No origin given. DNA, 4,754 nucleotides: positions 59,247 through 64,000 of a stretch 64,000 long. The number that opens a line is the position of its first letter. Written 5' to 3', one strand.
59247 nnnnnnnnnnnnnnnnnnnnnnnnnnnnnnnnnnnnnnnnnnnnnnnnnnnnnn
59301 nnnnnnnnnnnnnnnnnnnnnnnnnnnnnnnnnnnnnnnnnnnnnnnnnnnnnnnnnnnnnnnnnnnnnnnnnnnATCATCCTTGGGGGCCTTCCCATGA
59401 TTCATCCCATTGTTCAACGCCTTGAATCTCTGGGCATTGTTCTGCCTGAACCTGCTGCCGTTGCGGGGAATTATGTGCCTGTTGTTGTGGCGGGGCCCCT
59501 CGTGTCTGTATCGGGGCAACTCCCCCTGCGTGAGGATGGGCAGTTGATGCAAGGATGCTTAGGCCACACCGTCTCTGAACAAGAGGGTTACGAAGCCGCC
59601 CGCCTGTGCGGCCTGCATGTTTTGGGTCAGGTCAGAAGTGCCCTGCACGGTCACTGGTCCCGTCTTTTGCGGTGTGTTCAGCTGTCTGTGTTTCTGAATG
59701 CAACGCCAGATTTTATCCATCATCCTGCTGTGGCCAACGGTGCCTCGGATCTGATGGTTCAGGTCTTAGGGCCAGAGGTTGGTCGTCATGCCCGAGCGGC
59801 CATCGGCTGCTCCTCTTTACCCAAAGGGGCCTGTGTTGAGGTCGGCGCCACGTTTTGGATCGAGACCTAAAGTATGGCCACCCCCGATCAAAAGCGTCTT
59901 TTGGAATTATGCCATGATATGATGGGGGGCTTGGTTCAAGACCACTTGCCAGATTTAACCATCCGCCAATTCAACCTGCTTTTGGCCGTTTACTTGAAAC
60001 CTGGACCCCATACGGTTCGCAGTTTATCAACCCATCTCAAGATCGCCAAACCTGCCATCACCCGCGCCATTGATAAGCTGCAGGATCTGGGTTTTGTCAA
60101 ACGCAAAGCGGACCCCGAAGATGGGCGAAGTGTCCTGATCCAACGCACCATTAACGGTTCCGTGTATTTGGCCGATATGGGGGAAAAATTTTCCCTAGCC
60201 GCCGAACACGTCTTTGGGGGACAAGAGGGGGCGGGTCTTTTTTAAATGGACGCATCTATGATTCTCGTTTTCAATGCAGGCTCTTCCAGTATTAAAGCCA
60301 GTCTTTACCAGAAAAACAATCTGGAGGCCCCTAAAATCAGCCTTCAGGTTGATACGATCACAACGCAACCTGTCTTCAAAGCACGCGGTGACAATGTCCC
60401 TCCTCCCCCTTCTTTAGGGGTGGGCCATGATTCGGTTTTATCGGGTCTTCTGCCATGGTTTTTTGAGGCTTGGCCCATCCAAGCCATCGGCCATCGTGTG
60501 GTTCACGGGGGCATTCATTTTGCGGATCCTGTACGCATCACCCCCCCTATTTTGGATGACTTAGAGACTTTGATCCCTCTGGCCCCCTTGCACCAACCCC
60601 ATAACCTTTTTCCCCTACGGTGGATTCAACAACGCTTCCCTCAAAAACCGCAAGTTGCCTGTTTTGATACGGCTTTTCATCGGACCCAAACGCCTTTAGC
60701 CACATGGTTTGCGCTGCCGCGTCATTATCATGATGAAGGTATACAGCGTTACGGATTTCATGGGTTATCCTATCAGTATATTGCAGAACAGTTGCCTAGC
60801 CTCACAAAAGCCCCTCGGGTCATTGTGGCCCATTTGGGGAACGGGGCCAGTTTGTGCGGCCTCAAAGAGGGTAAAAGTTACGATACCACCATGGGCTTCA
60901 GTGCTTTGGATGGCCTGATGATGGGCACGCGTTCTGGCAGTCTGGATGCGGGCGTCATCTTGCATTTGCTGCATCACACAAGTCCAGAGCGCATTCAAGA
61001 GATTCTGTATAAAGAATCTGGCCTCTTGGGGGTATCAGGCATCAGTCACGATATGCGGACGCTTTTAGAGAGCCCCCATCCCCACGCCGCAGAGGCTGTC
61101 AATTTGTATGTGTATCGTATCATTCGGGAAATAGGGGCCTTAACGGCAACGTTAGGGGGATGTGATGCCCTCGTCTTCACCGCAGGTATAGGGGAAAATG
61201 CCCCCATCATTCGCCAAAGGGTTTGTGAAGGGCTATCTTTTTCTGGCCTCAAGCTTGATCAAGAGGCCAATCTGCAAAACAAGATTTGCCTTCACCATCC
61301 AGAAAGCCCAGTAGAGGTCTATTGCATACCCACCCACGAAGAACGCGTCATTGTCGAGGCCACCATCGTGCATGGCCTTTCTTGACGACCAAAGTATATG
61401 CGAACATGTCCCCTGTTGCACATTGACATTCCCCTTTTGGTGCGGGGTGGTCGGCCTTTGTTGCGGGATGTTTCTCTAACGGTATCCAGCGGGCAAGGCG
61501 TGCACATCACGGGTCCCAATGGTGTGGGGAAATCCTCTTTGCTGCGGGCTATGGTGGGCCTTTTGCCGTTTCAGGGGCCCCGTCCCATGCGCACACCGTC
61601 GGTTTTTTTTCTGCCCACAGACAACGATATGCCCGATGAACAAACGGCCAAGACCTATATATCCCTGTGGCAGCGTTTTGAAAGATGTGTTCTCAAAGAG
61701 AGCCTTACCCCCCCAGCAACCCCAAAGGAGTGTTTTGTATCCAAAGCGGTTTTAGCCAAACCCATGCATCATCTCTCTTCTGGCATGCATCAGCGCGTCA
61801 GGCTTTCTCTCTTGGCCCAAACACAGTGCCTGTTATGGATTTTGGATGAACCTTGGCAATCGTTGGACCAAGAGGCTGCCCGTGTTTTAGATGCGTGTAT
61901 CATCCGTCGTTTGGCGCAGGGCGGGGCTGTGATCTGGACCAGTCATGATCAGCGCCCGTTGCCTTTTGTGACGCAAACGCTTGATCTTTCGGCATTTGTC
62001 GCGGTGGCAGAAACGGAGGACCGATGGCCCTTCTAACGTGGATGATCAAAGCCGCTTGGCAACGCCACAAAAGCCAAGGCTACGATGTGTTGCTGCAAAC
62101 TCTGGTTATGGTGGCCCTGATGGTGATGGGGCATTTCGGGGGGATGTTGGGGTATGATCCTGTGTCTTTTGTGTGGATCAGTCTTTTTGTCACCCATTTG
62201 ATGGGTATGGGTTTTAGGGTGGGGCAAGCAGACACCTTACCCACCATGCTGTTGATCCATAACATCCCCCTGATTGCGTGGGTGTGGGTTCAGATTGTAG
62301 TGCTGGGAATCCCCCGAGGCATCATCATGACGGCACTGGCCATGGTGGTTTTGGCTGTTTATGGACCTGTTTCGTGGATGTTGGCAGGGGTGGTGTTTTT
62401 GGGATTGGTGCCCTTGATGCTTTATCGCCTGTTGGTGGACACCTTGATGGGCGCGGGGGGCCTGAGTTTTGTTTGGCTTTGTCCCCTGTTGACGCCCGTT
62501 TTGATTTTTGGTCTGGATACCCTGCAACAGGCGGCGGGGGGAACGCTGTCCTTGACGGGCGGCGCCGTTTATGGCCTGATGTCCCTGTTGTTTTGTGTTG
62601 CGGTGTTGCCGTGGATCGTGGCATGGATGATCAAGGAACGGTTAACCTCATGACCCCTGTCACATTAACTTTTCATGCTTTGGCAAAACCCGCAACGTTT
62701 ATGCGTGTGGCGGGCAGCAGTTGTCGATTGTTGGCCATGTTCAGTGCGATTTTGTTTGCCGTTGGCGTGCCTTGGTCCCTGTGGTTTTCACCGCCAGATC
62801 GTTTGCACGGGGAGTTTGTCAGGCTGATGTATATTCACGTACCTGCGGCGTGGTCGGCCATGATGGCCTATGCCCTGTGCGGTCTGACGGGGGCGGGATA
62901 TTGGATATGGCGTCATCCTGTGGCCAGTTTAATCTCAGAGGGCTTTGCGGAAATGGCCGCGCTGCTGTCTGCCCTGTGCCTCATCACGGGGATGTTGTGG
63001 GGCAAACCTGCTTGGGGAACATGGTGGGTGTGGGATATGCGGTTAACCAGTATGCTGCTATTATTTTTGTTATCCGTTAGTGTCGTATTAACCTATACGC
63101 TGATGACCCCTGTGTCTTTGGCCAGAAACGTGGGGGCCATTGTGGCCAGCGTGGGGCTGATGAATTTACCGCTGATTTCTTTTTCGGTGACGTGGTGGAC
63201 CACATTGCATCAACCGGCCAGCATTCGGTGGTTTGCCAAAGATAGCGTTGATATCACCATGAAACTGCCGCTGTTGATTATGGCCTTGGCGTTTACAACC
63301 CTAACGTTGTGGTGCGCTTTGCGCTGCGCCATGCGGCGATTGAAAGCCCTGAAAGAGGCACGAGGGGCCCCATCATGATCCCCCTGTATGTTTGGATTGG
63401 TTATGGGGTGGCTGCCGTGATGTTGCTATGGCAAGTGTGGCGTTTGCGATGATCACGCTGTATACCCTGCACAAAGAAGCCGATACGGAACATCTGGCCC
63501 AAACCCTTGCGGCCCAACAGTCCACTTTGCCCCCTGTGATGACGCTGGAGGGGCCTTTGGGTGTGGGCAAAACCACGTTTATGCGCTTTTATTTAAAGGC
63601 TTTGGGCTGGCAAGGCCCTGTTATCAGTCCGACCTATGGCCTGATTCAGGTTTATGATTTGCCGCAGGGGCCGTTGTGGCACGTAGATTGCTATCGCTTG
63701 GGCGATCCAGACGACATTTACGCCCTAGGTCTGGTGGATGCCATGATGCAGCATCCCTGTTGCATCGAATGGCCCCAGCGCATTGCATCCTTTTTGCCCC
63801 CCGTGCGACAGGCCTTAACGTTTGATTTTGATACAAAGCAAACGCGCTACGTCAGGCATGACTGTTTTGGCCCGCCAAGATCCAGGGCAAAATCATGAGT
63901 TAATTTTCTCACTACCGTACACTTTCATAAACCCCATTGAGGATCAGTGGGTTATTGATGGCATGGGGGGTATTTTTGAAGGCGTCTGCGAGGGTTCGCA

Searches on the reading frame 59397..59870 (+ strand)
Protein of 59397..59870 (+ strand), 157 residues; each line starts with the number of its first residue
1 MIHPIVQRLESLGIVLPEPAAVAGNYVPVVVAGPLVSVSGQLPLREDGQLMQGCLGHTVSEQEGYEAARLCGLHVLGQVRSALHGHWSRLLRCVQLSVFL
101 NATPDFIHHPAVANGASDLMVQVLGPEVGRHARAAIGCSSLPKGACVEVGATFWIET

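Call 78: search_protein_families(library=pfam, proteins=[window:59397-59870:+], max_evalue=0.01)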
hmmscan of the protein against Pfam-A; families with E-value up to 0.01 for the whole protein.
window:59397-59870:+ (157 aa): 2 families
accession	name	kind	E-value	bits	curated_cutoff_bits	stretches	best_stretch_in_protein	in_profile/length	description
PF14588.11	YjgF_endoribonc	-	3.7e-21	75.9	35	1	8-142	3-135/148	YjgF/chorismate_mutase-like, putative endoribonuclease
PF01042.26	Ribonuc_L-PSP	-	4e-12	46.6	27.3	1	21-151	6-117/121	Endoribonuclease L-PSP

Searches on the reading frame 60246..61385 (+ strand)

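Call 15: search_protein_families(library=pfam, proteins=[window:60246-61385:+], max_evalue=0.0001)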
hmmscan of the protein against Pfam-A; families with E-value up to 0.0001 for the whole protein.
window:60246-61385:+ (379 aa): 1 family
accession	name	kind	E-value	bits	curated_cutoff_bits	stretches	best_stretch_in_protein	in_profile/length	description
PF00871.23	Acetate_kinase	-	2.8e-102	342.8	22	1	6-370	2-391/392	Acetokinase family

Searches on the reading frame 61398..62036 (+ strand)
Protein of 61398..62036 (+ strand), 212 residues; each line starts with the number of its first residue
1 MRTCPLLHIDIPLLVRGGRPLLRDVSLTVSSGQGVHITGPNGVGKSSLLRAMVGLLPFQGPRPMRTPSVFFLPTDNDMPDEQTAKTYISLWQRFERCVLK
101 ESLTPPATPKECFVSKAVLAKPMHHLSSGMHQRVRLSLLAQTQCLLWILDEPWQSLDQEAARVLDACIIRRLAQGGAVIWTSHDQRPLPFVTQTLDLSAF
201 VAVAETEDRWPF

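Call 78: search_protein_families(library=pfam, proteins=[window:61398-62036:+], max_evalue=0.01)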
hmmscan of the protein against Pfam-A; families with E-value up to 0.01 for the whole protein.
window:61398-62036:+ (212 aa): 8 families
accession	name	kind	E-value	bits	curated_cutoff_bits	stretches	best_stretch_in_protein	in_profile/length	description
PF00005.33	ABC_tran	-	1.4e-14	55.3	25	1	22-153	1-136/137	ABC transporter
PF13304.12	AAA_21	-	1.5e-05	25.6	27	1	37-56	4-23/304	AAA domain, putative AbiEii toxin, Type IV TA system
PF02463.25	SMC_N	-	0.00014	21.8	40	0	35-66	27-58/220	RecF/RecN/SMC N terminal domain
PF13555.12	AAA_29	-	0.0002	21.4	27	1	33-56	23-46/61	P-loop containing region of AAA domain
PF05729.18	NACHT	-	0.00038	20.8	26.7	1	35-189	3-135/167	NACHT domain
PF13191.12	AAA_16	-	0.0008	20.4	32.6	1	29-53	19-45/167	AAA ATPase domain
PF20703.3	nSTAND1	-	0.0013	18.9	27.1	1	26-84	27-85/379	Novel STAND NTPase 1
PF13476.12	AAA_23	-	0.0055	17.8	27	1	37-56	24-43/201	AAA domain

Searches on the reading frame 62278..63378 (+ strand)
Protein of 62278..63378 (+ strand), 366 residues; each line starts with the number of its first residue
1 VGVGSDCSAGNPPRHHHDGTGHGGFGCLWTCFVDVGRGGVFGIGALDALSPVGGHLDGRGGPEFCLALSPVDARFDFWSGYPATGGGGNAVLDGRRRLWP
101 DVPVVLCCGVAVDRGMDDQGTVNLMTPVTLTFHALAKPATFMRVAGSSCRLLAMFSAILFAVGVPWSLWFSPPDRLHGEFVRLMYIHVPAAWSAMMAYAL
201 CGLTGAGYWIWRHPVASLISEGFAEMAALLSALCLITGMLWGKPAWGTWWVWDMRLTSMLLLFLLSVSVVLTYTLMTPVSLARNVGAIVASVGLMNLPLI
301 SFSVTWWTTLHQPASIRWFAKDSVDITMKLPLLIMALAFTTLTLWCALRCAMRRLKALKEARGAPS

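Call 78: search_protein_families(library=pfam, proteins=[window:62278-63378:+], max_evalue=0.01)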
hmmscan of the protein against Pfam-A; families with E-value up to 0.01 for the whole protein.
window:62278-63378:+ (366 aa): 1 family
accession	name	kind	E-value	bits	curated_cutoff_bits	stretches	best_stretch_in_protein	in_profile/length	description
PF01578.25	Cytochrom_C_asm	-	5.4e-21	75.6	29.9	1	125-311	5-212/212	Cytochrome C assembly protein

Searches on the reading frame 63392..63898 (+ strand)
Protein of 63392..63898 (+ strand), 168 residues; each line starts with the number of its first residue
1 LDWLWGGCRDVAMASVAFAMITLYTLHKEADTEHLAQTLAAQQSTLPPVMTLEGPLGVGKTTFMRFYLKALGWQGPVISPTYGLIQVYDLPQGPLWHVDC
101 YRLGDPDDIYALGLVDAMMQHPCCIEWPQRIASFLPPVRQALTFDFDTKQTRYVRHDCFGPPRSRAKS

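Call 78: search_protein_families(library=pfam, proteins=[window:63392-63898:+], max_evalue=0.01)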
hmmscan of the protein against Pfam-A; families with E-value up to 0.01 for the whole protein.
window:63392-63898:+ (168 aa): 2 families
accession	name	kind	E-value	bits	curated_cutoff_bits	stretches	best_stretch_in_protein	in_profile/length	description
PF02367.23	TsaE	-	9.3e-32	110.1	26.6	1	27-151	2-125/128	Threonylcarbamoyl adenosine biosynthesis protein TsaE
PF13191.12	AAA_16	-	0.0026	18.7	32.6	1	28-75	5-52/167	AAA ATPase domain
